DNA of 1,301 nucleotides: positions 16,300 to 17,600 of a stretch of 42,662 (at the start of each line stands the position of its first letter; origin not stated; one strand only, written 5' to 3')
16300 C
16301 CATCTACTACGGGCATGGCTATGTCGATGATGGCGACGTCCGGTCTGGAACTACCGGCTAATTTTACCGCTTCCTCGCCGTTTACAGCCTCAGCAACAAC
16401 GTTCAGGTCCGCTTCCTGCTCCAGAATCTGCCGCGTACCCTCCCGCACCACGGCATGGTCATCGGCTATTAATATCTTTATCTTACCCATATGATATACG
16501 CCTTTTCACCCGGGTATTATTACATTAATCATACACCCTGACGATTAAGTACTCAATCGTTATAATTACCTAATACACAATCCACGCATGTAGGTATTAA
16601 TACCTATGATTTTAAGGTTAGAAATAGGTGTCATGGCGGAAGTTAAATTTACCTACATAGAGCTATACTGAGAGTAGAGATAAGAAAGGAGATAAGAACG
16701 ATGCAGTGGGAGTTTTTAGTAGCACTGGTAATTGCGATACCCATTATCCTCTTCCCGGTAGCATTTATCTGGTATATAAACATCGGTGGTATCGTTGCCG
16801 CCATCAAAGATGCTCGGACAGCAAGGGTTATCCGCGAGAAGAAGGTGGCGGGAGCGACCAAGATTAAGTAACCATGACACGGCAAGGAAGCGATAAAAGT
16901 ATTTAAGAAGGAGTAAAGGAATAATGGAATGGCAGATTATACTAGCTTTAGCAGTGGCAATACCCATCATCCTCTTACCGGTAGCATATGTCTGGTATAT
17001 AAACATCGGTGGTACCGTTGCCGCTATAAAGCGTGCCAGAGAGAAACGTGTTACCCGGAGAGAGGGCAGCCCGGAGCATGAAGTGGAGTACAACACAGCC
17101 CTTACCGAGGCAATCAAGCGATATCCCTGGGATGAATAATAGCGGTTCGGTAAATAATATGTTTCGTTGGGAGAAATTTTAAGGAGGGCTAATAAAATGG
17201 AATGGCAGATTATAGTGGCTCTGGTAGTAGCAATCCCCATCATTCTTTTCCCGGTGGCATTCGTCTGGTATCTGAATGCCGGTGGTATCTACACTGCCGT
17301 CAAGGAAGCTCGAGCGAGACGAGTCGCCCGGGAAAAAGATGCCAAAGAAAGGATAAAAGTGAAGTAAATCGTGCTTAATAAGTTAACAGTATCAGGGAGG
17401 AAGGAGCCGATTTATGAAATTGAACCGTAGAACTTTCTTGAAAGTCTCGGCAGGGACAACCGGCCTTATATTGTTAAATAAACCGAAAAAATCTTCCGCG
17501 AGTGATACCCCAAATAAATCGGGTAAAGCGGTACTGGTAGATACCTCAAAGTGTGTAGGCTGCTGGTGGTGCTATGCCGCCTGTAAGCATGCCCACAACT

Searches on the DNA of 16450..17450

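Call 75: search_rna_families(source=window, start=16450, end=17450, threshold=evalue, max_evalue=1)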
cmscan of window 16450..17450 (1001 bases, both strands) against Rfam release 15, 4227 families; matches with E-value up to 1: 0.
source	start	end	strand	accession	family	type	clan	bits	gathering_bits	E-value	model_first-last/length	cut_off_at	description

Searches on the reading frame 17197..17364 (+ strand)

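Call 78: search_protein_families(library=pfam, proteins=[window:17197-17364:+], max_evalue=1)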
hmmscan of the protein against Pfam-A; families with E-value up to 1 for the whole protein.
seq(56 aa): 1 family
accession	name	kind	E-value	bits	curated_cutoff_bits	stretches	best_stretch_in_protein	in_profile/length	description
PF04689.18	S1FA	-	0.17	12.5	21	1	5-54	11-58/66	DNA binding protein S1FA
